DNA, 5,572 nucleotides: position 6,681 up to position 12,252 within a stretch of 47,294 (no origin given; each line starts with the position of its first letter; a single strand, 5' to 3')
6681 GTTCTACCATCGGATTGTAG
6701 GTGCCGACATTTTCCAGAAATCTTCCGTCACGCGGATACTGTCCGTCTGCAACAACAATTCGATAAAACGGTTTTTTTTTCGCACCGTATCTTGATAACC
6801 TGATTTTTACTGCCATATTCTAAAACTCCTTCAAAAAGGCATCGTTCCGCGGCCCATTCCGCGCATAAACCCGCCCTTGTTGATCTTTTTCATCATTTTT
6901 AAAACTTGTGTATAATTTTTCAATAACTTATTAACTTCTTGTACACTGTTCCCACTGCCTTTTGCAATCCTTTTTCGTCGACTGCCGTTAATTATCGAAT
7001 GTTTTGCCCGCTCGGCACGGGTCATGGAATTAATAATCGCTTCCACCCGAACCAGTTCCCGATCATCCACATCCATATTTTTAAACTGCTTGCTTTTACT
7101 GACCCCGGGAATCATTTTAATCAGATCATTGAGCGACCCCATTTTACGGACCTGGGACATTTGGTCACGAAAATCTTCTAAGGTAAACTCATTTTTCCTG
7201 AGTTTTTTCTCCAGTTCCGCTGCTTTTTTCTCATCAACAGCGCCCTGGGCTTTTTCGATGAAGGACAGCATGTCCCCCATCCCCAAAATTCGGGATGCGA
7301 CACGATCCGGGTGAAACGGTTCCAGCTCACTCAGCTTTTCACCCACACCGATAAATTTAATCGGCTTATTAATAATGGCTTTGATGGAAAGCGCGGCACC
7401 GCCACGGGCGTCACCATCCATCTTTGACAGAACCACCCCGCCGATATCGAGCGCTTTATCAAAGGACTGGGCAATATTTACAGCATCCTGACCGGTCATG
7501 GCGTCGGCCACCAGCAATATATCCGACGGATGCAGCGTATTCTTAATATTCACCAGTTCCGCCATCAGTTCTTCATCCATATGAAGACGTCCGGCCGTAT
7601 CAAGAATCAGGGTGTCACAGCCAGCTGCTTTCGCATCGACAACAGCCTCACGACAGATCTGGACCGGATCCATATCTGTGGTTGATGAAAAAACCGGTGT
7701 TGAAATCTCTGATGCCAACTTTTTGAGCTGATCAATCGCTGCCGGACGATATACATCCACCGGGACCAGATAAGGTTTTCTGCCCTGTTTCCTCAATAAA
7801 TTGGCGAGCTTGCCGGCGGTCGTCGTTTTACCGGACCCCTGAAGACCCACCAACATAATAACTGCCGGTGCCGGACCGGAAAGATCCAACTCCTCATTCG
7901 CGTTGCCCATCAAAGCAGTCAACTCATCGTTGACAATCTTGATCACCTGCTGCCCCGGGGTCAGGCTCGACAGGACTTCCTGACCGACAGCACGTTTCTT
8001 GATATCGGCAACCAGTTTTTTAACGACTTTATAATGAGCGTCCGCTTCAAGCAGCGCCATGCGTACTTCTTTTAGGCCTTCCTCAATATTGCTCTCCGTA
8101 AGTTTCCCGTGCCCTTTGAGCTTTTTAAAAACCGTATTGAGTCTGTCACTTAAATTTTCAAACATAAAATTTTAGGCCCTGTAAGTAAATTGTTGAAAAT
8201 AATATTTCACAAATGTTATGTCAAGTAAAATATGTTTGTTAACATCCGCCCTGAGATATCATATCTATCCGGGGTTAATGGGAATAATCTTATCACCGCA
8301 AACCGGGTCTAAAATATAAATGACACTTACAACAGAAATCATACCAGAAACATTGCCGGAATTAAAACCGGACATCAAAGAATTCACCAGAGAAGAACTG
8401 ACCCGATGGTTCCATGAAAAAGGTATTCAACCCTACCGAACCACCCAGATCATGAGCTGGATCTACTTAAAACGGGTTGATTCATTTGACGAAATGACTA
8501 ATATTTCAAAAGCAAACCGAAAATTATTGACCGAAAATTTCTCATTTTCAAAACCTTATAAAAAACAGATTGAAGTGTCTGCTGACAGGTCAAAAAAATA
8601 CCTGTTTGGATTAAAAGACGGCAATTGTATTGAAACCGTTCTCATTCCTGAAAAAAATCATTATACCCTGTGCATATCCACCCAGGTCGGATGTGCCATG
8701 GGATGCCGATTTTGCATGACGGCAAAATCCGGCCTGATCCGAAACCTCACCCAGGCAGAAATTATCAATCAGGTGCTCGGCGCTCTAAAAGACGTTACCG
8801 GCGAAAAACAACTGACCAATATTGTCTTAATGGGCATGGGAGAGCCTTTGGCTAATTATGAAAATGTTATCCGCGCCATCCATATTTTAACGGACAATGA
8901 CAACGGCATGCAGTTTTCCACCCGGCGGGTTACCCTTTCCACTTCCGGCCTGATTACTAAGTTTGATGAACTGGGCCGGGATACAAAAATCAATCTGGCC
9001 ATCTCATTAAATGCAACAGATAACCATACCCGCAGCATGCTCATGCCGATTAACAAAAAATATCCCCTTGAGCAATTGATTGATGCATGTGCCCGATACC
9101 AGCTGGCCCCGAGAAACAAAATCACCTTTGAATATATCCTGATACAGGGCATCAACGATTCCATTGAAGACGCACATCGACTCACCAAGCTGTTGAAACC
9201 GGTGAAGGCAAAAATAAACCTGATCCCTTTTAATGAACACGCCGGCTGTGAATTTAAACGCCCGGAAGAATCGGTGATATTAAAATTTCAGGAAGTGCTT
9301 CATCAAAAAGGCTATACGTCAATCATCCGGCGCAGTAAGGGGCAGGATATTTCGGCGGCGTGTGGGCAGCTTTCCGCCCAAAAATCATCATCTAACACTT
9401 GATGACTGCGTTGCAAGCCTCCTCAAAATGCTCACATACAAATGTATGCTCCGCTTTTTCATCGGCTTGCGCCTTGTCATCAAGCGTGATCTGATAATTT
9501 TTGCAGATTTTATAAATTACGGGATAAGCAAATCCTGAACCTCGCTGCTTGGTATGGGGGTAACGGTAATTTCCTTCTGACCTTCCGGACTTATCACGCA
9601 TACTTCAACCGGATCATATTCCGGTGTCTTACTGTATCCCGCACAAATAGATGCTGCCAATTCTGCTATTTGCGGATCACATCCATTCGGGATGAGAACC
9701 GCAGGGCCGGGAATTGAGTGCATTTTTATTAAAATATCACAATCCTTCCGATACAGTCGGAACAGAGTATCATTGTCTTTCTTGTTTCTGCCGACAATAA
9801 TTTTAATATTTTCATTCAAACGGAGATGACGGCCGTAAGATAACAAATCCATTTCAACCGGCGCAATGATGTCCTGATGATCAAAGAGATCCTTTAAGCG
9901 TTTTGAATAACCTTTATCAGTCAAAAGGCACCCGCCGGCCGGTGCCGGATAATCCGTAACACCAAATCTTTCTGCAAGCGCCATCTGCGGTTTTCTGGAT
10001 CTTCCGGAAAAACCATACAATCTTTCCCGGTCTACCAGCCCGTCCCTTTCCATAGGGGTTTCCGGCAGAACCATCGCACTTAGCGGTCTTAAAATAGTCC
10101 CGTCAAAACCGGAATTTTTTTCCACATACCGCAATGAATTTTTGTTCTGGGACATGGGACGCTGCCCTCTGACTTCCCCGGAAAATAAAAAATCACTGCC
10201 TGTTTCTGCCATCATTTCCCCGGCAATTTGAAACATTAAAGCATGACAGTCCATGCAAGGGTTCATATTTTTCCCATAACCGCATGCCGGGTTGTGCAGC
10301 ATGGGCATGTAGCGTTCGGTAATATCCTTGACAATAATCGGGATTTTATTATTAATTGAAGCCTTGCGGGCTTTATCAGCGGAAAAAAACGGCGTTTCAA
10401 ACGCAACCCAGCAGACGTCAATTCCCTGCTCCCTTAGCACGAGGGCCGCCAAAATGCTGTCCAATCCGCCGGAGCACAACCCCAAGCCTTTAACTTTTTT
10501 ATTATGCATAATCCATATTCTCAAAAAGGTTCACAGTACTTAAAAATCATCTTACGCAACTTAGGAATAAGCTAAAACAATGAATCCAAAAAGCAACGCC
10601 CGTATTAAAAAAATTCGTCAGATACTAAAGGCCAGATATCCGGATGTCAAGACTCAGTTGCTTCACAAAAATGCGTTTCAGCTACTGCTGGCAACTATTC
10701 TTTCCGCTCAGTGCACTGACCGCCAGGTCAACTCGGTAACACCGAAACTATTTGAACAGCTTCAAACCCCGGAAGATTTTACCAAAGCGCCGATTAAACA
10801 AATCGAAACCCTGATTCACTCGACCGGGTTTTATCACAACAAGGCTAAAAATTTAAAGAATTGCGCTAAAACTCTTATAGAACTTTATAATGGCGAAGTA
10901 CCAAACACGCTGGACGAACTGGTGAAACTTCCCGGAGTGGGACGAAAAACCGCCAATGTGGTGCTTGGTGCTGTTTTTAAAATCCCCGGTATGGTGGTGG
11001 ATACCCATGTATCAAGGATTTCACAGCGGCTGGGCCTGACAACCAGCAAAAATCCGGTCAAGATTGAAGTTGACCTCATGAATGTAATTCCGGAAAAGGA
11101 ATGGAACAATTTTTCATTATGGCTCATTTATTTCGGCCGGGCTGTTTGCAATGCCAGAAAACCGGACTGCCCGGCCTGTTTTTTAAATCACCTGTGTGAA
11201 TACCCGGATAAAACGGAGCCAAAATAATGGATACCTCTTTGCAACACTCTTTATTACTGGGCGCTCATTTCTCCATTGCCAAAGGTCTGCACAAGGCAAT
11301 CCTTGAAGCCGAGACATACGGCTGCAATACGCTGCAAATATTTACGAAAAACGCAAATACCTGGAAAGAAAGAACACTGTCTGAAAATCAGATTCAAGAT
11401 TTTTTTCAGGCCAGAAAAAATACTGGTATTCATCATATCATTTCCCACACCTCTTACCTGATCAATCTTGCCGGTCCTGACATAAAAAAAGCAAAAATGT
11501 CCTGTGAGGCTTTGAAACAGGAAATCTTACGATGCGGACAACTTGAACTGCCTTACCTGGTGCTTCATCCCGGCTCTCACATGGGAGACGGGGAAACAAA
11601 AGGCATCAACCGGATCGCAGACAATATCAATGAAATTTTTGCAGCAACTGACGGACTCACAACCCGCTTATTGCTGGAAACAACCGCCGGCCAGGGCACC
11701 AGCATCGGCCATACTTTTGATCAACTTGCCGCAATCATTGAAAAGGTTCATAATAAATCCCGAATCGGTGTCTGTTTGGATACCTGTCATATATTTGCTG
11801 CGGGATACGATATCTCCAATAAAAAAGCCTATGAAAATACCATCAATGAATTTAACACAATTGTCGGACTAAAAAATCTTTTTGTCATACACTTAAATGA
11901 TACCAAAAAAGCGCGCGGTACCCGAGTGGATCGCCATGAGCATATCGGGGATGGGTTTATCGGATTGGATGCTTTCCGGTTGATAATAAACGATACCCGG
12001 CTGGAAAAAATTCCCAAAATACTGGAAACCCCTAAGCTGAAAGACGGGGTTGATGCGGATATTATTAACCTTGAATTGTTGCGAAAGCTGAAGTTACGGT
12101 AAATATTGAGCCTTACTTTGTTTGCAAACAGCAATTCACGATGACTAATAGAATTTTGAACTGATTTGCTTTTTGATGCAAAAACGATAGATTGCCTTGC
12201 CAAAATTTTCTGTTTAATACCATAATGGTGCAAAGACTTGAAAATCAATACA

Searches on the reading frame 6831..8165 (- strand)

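Call 34: search_protein_families(library=pfam, proteins=[window:6831-8165:-], max_evalue=0.001)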
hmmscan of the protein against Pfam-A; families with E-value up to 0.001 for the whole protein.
window:6831-8165:- (444 aa): 7 families
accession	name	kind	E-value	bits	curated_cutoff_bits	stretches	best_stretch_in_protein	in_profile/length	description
PF00448.28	SRP54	-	3.8e-75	252.3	22.7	1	100-295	1-196/196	SRP54-type protein, GTPase domain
PF02978.25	SRP_SPB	-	1.5e-34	118.7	27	1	326-425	1-91/91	Signal peptide binding domain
PF02881.24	SRP54_N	-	1.1e-23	83.7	22.4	1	5-82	1-75/75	SRP54-type protein, helical bundle domain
PF13401.12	AAA_22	-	4.8e-07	30.6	27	1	102-211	7-113/130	AAA domain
PF01656.29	CbiA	-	1e-05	25.9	25.4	1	110-260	9-94/125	CobQ/CobB/MinD/ParA nucleotide binding domain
PF13479.12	AAA_24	-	0.00058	20.2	27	0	100-195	2-77/195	AAA domain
PF01583.26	APS_kinase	-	0.00082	19.9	21.1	0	100-140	2-42/152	Adenylylsulphate kinase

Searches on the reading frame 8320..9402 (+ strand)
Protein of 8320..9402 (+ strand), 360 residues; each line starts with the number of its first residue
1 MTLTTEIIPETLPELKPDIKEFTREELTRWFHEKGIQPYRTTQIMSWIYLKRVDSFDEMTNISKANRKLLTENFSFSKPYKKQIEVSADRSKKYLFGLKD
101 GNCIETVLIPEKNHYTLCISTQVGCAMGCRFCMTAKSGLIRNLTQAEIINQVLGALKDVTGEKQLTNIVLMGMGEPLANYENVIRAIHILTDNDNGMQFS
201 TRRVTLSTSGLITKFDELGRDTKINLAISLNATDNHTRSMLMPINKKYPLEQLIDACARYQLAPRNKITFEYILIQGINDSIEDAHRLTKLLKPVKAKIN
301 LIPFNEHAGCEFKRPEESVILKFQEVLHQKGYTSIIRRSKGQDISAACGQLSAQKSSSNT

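Call 34: search_protein_families(library=pfam, proteins=[window:8320-9402:+], max_evalue=0.001)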
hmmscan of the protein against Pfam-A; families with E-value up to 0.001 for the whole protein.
window:8320-9402:+ (360 aa): 2 families
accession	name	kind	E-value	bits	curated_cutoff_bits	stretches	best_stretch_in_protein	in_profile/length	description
PF21016.3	RlmN_N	-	3.6e-18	65.5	24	1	19-73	3-57/60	Ribosomal RNA large subunit methyltransferase N-terminal domain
PF04055.27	Radical_SAM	-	2.9e-16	60.5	29.5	1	119-287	1-164/166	Radical SAM superfamily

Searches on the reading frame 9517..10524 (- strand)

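Call 34: search_protein_families(library=pfam, proteins=[window:9517-10524:-], max_evalue=0.001)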
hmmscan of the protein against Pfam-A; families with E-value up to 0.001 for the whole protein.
window:9517-10524:- (335 aa): 2 families
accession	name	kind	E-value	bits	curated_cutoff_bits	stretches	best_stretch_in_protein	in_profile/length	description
PF18297.6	NFACT-R_2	-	1.6e-21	76.8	26.9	1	231-330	1-101/104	NFACT protein RNA binding domain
PF02568.20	ThiI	-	1.5e-05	25.1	20.5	1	12-150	5-146/197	Thiamine biosynthesis protein (ThiI)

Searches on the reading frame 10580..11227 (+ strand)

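Call 34: search_protein_families(library=pfam, proteins=[window:10580-11227:+], max_evalue=0.001)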
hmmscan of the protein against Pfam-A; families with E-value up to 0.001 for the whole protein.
window:10580-11227:+ (215 aa): 2 families
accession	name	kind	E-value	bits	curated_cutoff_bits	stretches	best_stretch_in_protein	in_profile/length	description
PF00730.31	HhH-GPD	-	1.2e-25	90.3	26.2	1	38-171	2-107/108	HhH-GPD superfamily base excision DNA repair protein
PF00633.29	HHH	-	2.1e-10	40.3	24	1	103-129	2-28/30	Helix-hairpin-helix motif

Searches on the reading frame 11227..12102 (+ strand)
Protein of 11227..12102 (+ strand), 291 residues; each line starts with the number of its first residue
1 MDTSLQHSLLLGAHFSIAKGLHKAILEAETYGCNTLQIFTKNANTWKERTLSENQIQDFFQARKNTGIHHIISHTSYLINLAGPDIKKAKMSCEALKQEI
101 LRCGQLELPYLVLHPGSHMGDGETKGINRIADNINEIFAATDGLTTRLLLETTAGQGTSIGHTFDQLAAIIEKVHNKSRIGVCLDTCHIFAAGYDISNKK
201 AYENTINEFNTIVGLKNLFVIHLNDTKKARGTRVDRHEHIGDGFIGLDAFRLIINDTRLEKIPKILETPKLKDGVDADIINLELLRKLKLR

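Call 34: search_protein_families(library=pfam, proteins=[window:11227-12102:+], max_evalue=0.001)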
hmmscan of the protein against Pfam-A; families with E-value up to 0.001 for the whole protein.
window:11227-12102:+ (291 aa): 1 family
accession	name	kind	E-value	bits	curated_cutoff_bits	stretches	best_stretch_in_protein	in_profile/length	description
PF01261.30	AP_endonuc_2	-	1.8e-54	185.5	31.1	1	27-278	3-242/249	Xylose isomerase-like TIM barrel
